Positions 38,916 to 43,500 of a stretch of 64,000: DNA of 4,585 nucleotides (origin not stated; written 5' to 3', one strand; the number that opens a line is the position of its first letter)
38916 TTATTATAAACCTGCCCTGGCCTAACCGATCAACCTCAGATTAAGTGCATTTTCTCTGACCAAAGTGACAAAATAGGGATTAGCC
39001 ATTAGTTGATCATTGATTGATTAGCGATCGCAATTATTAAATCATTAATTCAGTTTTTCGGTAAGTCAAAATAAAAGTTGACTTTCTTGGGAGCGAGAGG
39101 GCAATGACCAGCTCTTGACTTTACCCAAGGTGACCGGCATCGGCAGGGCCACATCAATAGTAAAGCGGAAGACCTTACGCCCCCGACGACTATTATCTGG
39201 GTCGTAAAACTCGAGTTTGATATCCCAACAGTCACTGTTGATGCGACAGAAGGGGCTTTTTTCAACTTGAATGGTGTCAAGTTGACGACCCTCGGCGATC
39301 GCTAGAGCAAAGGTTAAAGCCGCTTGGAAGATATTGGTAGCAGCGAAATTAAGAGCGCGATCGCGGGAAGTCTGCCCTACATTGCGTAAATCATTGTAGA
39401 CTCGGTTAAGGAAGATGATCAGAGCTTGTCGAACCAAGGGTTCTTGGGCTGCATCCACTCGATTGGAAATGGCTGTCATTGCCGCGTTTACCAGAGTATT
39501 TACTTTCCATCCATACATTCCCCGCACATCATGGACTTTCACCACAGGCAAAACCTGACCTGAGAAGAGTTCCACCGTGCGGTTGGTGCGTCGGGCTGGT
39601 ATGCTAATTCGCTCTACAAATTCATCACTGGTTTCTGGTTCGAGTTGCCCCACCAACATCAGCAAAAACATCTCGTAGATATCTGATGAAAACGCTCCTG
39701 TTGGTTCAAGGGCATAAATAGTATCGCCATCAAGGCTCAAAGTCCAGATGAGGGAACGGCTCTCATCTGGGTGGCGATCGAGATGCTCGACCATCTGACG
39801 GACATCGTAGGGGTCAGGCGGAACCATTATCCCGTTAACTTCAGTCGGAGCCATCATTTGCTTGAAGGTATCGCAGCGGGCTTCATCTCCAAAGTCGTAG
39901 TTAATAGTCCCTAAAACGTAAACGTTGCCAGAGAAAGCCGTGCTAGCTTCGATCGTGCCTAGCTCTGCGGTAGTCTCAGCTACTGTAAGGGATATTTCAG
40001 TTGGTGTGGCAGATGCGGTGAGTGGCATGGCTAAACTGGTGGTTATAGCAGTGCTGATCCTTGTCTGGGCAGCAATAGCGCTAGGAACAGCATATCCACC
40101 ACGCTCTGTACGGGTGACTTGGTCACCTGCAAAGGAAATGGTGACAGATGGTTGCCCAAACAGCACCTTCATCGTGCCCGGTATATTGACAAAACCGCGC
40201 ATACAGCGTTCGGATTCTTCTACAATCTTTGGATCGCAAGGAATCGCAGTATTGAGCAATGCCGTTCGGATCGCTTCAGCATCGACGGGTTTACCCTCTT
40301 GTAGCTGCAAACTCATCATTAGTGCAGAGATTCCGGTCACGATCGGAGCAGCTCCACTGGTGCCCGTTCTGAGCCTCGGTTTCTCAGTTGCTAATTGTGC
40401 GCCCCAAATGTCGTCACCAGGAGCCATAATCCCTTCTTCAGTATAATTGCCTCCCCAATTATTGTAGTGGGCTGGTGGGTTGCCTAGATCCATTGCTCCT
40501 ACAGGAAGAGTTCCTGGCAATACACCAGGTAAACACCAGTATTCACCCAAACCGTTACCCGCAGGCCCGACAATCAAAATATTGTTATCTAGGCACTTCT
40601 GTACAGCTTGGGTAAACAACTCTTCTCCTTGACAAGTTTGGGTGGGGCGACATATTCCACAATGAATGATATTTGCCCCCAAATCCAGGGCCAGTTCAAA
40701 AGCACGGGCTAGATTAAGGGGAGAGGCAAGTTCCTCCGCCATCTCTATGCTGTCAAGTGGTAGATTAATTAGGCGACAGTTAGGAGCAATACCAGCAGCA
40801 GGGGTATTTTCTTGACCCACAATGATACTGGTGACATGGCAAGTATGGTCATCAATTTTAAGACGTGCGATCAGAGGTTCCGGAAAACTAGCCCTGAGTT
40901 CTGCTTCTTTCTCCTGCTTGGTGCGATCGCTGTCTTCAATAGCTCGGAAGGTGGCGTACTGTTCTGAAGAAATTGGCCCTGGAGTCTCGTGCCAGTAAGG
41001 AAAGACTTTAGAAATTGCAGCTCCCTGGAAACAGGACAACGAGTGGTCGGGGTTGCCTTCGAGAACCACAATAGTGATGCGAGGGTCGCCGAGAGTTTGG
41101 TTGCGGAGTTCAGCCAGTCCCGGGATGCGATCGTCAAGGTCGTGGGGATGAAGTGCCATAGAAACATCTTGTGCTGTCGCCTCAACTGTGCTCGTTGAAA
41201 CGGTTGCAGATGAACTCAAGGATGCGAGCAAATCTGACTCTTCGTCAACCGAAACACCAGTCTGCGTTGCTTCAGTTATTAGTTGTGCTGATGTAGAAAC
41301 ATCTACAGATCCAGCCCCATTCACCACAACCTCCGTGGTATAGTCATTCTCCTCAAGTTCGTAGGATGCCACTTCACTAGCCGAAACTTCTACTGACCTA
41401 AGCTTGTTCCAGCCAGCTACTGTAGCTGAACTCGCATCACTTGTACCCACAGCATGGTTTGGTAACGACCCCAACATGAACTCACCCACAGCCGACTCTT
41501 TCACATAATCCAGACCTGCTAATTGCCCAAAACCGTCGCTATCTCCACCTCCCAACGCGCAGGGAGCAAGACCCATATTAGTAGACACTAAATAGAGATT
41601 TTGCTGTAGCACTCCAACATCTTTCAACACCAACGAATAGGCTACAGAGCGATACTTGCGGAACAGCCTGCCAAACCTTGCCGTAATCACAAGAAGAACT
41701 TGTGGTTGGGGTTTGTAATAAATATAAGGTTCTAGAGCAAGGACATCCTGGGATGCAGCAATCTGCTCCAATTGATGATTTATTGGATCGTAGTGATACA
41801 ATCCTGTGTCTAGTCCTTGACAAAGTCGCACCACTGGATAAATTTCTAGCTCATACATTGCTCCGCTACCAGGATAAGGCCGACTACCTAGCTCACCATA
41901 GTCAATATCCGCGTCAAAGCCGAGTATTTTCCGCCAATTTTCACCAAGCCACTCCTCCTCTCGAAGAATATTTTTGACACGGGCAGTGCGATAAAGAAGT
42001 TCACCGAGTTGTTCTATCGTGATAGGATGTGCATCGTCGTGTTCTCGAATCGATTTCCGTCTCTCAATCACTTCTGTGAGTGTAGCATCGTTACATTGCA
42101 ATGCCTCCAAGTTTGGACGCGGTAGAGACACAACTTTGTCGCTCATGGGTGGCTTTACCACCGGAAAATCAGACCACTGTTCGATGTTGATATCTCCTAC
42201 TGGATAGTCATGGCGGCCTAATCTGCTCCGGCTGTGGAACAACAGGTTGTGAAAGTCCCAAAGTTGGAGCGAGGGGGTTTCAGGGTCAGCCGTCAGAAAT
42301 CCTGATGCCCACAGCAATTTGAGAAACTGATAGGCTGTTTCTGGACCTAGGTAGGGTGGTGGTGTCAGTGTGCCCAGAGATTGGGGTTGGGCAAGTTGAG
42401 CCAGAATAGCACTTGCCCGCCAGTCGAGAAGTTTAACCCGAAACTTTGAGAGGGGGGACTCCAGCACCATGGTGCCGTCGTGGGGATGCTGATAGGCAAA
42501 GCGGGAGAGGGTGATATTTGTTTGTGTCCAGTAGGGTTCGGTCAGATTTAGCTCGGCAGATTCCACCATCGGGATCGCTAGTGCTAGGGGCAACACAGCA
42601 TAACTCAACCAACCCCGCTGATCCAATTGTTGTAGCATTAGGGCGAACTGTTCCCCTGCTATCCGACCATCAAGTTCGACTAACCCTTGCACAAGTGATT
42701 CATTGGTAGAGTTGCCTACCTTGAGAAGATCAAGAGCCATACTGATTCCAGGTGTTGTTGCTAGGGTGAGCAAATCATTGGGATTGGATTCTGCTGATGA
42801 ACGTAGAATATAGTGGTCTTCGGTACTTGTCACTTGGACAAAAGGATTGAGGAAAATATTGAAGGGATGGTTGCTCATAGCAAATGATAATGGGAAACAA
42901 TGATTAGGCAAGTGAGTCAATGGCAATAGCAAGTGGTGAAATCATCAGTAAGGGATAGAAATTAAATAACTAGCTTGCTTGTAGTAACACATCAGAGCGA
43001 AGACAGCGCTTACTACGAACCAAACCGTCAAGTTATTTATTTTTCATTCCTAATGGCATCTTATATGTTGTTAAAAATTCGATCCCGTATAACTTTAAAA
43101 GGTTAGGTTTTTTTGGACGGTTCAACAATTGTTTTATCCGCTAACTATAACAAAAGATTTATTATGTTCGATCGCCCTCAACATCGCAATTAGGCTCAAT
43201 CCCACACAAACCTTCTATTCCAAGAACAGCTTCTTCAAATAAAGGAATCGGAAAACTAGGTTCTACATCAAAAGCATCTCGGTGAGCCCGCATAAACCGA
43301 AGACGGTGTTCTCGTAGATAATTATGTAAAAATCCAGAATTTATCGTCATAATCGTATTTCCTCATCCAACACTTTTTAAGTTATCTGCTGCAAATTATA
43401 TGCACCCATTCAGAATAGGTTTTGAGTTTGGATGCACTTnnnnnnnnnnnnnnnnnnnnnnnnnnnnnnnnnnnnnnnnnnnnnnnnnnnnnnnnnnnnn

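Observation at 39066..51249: Complete cyanobactin-type RiPP gene cluster (patA-B-C-D-E-F-G order, all on the minus strand)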

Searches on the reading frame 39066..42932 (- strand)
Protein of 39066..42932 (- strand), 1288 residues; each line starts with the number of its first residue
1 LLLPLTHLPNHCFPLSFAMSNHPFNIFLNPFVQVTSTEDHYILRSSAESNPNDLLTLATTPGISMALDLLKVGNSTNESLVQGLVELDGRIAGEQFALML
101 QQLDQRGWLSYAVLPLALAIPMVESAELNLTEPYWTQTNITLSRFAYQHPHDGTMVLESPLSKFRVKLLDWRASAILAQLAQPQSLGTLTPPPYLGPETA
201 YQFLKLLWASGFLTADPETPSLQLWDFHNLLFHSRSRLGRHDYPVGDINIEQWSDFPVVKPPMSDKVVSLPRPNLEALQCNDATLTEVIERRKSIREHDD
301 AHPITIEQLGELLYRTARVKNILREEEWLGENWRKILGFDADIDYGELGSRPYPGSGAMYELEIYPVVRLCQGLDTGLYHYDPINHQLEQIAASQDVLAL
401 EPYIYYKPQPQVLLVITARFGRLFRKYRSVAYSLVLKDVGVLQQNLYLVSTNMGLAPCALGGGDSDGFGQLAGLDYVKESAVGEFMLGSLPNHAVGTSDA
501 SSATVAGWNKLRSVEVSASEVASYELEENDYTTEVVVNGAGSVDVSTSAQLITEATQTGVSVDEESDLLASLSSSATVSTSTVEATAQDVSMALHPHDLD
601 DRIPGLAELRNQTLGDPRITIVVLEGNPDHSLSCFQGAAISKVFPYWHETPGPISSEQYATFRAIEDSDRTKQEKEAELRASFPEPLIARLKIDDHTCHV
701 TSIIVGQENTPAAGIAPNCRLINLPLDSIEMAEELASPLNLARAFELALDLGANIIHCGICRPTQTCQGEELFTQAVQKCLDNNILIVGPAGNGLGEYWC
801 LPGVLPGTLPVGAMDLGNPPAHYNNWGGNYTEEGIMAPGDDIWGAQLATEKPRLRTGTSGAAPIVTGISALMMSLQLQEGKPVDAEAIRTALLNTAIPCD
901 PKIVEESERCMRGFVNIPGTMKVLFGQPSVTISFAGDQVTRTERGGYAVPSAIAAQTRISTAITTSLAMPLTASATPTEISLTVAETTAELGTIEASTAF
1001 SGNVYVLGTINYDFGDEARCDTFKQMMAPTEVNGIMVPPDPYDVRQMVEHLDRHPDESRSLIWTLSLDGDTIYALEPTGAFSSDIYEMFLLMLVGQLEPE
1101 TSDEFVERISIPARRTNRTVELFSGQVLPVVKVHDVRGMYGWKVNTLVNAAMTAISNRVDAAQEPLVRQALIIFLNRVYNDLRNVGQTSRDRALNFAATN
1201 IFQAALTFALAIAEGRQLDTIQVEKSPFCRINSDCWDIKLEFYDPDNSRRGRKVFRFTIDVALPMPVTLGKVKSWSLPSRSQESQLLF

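Call 4: search_protein_families(library=pfam, proteins=[window:39066-42932:-], max_evalue=0.01)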
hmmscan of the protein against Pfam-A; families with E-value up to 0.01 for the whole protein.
window:39066-42932:- (1288 aa): 6 families
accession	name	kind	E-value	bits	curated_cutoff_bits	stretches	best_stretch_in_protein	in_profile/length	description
PF22767.2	ThcOx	-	2.6e-31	109.2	27.7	1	141-242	2-110/110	Cyanobactin oxidase ThcOx,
PF18065.6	PatG_C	-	1.4e-30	106.1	25.9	1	1169-1275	9-115/115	PatG C-terminal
PF00082.27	Peptidase_S8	-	3.1e-14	53.4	21.8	1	690-896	50-273/288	Subtilase family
PF18047.6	PatG_D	-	1.5e-12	48.4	27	1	1004-1113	2-107/111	PatG Domain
PF00881.29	Nitroreductase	-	2.9e-09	37.8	23.5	1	289-487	1-165/167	Nitroreductase family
PF18679.7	HTH_57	-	3.4e-07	31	29.1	1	37-128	19-110/112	ThcOx helix turn helix domain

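Call 5: search_protein_families(library=ncbifam, proteins=[window:39066-42932:-], max_evalue=0.01)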
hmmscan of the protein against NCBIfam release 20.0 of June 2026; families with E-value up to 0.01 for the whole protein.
window:39066-42932:- (1288 aa): 5 families
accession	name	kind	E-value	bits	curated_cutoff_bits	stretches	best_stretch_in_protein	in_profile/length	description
TIGR03895.1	protease_PatA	subfamily_domain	5.9e-229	761.8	421.05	1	696-1278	1-606/606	PatA/PatG family cyanobactin maturation protease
TIGR03605.1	antibiot_sagB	domain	3e-44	150.5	78.4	1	305-489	1-173/173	SagB family peptide dehydrogenase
TIGR04511.1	SagB_rel_DH_2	exception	1.3e-21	77.1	240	1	280-482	169-361/380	putative peptide maturation dehydrogenase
TIGR03921.1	T7SS_mycosin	equivalog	1.7e-20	73.5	278.75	1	693-896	49-263/353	type VII secretion-associated serine protease mycosin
NF033595.1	denti_PrtP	equivalog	6e-07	28.4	300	1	776-901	358-483/606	dentilisin complex serine proteinase subunit PrtP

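Call 23: search_solved_structures(query=window:39066-42878:-, show_alignments=3, max_evalue=1e-10)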
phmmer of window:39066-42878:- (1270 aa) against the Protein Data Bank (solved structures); distinct sequences matched with E-value up to 1e-10: 11.
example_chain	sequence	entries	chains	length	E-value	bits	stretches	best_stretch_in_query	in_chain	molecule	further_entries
4h6x_A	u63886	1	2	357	7.5e-159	533.8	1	573-924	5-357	Thiazoline oxidase/subtilisin-like protease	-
4aks_A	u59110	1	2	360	9.2e-154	517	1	556-909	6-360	THIAZOLINE OXIDASE/SUBTILISIN-LIKE PROTEASE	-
4akt_A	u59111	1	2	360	2.5e-152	512.2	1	556-909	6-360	THIAZOLINE OXIDASE/SUBTILISIN-LIKE PROTEASE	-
4uvq_A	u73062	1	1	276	1.9e-124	419.9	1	975-1260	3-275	THIAZOLINE OXIDASE/SUBTILISIN-LIKE PROTEASE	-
5lq4_B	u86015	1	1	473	7.4e-98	331.8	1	12-472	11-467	CyaGox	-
8pz5_A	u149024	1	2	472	7.6e-98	331.8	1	15-472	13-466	SagB-type dehydrogenase domain protein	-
5lq4_A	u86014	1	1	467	1e-97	331.4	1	15-471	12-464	CyaGox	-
4h6w_A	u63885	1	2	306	4.4e-54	186.8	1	675-909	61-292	N-terminal cyanobactin protease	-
4h6v_A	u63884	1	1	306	6.9e-47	163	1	676-908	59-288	Subtilisin-like protein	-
3zxx_A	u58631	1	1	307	1.3e-46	162.1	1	676-908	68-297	SUBTILISIN-LIKE PROTEIN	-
3zxy_A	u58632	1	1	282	3.5e-46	160.6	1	676-908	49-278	SUBTILISIN-LIKE PROTEIN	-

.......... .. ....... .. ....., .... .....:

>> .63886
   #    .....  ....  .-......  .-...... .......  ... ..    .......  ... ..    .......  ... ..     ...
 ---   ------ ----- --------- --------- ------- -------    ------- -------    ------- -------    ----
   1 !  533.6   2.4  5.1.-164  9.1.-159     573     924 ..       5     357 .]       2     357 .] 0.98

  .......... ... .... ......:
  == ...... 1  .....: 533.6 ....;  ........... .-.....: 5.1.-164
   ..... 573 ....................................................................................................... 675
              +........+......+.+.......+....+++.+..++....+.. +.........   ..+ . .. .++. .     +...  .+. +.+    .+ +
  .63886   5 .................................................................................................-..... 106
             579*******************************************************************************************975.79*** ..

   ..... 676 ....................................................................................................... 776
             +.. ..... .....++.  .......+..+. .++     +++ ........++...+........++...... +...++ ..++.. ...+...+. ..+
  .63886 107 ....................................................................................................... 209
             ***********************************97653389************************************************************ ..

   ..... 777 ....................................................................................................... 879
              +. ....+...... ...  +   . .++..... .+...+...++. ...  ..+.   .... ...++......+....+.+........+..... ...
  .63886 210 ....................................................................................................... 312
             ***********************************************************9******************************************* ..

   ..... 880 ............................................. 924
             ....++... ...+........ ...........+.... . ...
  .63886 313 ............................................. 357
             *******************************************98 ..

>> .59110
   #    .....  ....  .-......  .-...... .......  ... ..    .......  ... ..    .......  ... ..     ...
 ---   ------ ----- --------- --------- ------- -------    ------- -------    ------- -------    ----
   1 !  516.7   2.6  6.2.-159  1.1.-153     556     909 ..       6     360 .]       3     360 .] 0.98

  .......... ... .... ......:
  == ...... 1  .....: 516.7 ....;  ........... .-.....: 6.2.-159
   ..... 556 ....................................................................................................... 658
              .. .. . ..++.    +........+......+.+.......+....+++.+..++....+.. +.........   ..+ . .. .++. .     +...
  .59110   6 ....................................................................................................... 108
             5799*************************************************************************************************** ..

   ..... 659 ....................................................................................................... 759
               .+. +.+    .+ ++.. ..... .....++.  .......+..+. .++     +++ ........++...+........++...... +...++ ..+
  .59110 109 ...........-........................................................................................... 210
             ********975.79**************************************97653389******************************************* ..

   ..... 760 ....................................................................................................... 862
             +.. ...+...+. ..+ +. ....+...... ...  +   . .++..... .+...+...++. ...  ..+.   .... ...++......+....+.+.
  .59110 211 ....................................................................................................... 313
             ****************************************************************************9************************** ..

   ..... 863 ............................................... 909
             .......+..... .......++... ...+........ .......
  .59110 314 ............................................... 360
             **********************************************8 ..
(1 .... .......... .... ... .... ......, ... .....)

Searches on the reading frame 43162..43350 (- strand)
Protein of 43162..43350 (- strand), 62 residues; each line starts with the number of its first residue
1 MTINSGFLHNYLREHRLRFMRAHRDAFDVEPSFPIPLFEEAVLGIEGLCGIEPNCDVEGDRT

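Call 4: search_protein_families(library=pfam, proteins=[window:43162-43350:-], max_evalue=0.01)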
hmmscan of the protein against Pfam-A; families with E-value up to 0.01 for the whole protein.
window:43162-43350:- (62 aa): 1 family
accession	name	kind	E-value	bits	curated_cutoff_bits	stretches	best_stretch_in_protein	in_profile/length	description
PF19156.5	DUF5838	-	5.1e-18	65.9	28.8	1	14-61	1-48/289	Family of unknown function (DUF5838)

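Call 5: search_protein_families(library=ncbifam, proteins=[window:43162-43350:-], max_evalue=0.01)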
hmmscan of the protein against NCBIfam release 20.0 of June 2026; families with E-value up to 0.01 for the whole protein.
window:43162-43350:- (62 aa): 1 family
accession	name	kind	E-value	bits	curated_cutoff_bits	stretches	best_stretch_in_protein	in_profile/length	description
TIGR04445.1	preny_LynF_TruF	subfamily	1.6e-16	60.5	140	1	16-61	2-47/282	LynF/TruF/PatF family peptide O-prenyltransferase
